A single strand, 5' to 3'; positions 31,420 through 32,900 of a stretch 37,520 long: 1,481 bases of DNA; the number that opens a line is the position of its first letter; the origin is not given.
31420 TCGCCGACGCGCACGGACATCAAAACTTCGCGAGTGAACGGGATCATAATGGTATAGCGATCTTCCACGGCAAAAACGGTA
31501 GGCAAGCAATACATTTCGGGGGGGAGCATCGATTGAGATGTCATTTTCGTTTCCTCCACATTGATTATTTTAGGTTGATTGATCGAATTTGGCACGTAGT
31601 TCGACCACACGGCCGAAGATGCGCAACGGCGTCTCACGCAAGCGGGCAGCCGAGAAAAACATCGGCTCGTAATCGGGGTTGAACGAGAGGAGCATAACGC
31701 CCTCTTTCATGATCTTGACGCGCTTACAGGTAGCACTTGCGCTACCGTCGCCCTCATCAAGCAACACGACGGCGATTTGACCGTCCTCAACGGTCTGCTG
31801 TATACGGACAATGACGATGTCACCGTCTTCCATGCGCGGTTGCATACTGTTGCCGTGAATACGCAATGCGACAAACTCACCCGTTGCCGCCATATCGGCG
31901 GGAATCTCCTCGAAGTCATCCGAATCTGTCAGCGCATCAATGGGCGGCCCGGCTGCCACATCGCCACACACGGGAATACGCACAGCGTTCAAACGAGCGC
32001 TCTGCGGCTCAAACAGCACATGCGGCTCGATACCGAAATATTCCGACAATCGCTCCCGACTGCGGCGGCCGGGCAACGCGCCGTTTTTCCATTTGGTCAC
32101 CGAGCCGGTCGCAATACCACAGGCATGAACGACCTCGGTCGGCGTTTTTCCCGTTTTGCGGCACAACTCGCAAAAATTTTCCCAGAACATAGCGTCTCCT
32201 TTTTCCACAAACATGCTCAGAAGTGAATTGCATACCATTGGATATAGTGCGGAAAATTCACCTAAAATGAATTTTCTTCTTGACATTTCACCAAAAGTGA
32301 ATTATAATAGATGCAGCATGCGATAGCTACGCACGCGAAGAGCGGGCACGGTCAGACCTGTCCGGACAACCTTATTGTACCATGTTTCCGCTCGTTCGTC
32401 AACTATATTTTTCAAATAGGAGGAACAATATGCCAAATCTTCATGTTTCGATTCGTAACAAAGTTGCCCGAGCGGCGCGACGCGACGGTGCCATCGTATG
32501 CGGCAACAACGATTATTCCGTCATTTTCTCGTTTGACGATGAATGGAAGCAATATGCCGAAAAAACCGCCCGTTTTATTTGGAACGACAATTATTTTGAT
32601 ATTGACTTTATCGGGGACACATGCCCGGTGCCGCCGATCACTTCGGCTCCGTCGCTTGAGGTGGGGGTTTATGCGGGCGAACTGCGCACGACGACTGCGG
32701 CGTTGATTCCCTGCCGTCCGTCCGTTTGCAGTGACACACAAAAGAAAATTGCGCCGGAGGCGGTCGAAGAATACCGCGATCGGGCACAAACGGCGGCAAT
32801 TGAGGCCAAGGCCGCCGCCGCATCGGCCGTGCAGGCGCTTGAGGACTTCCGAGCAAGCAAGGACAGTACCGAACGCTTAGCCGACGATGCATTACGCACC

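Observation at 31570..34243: Isolated cassette: autocleavable CI/LexA-like repressor divergent from a tail-fibre-like lectin protein and a holin-like ORF, with no other phage genes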

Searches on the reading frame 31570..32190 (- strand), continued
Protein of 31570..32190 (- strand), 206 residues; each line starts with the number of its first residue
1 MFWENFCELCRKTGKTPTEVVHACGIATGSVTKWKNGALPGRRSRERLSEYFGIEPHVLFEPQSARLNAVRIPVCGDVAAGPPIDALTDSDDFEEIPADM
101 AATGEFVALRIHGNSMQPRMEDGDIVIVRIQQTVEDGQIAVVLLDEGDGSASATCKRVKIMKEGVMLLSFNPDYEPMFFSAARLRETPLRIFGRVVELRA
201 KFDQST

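Call 77: find_encoding_contigs(protein=P0178, flank=10000, max_places=3)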
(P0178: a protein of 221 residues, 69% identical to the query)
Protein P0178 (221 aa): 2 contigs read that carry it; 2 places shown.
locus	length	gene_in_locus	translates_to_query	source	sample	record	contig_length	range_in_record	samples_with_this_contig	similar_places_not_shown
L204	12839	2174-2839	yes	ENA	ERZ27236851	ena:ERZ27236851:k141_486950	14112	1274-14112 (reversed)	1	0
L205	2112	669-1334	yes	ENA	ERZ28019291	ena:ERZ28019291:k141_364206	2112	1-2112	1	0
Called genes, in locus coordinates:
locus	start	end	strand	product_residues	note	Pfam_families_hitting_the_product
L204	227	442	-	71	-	-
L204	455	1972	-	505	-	-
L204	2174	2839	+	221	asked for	PF00717:Peptidase_S24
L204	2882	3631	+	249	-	PF14808:TMEM164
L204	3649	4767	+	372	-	PF00149:Metallophos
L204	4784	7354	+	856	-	PF17132:Glyco_hydro_106 (weak)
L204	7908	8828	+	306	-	PF03460:NIR_SIR_ferr, PF01077:NIR_SIR, PF12797:Fer4_2 (faint), PF13237:Fer4_10 (weak), PF00037:Fer4 (weak), PF12837:Fer4_6 (weak)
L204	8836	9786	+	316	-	PF01497:Peripla_BP_2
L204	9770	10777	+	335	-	PF01032:FecCD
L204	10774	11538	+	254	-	PF02463:SMC_N, PF13555:AAA_29 (weak), PF00005:ABC_tran, PF13304:AAA_21 (faint)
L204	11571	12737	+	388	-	PF14907:NTP_transf_5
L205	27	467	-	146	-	PF10431:ClpB_D2-small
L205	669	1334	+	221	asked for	PF00717:Peptidase_S24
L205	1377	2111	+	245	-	?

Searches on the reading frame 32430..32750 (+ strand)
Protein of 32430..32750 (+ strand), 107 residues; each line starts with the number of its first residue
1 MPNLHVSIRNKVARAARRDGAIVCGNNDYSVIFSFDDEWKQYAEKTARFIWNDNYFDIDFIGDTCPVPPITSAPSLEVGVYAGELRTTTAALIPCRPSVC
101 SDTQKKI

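Call 57: predict_structure(alignment_id=A5)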
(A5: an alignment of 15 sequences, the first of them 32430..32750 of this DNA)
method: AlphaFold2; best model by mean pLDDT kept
length: 107 residues; sequences in the alignment: 15
mean_pLDDT: 89.2   pTM: 0.80
mean pLDDT of the five models: 89.2, 86.7, 86.0, 83.5, 79.0
residues with pLDDT >= 90: 74; 70-90: 24; 50-70: 9; < 50: 0
segments of 3 or more residues with pLDDT < 50: none
pLDDT, mean of each block of 10 residues (from residue 1): 89 90 84 95 96 95 93 92 95 85 59
secondary structure, 60 per line:
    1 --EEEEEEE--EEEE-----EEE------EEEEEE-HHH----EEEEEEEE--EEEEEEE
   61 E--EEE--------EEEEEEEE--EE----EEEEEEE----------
elements in order: E3-9 E12-15 E21-23 E30-35 E44-51 E54-61 E64-66 E75-82 E91-97

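Call 59: fold_search(model_id=the predicted structure, library=pdb)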
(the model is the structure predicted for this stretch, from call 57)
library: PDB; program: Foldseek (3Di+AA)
matches with E <= 10: 1207; with E <= 0.001: 0
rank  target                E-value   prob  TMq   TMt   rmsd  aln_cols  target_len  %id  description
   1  4bqc_A                1.5e-02  0.90  0.35  0.21  11.7       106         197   12  Crystal structure of the FN5 and FN6 domains of NEO1 bound to SOS (released 2013-06-12)
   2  8vuk                  2.7e-02  0.90  0.40  0.46   5.2       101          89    9  The crystal structure of Brucella abortus FtrB at 1.3 Angstrom resolution (released 2025-01-22)
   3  5f4v                  3.8e-02  0.66  0.35  0.20  10.7       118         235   11  Crystal structure of the human sperm Izumo1 residues 22-268 (released 2016-06-15)
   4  5x83_B                4.4e-02  0.63  0.32  0.20  11.8       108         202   10  Structure of DCC FN456 domains (released 2017-09-06)
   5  1x5j_MODEL_1_A        4.7e-02  0.82  0.41  0.39  10.6       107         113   11  The solution structure of the fifth fibronectin type III domain of human Neogenin (released 2005-11-15)
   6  5f4t                  4.7e-02  0.63  0.34  0.20   6.9       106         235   11  Crystal structure of the human sperm Izumo1 residues 22-254 (released 2016-06-15)
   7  4s3q_A                5.2e-02  0.97  0.42  0.08  10.1       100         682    8  Amylomaltase MalQ from Escherichia coli in complex with maltose (released 2015-07-08)
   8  9qef_X                5.9e-02  0.77  0.38  0.18   7.5       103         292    9  Respiratory supercomplex from Mycobacterium smegmatis with decylubiquinone (released 2026-01-21)
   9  6igt_A                5.9e-02  0.35  0.30  0.28  12.5       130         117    6  MPZL1 mutant - V145G, Q146K, P147T and G148S (released 2018-11-28)
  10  4pln_D                6.2e-02  0.66  0.35  0.21  12.7       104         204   13  Crystal Structure of Chicken Netrin-1 (LN-LE3) complexed with mouse Neogenin (FN4-5) (released 2014-06-18)
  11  4bqb_D                6.6e-02  0.57  0.35  0.21  12.5       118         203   13  Crystal structure of the FN5 and FN6 domains of NEO1, form 2 (released 2013-06-12)
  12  4s3q_C                6.9e-02  1.00  0.42  0.07   2.1        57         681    9  Amylomaltase MalQ from Escherichia coli in complex with maltose (released 2015-07-08)
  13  7skn_A                6.9e-02  0.94  0.35  0.49  10.8        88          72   14  De novo synthetic protein DIG8-CC (tetragonal space group) (released 2022-10-12)
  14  4bqb_C                7.3e-02  0.54  0.34  0.21  12.9       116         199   13  Crystal structure of the FN5 and FN6 domains of NEO1, form 2 (released 2013-06-12)
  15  5jkd_A                7.3e-02  0.51  0.33  0.18   9.5       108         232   13  Crystal structure of human IZUMO1-JUNO complex (crystal form 2) (released 2016-06-22)
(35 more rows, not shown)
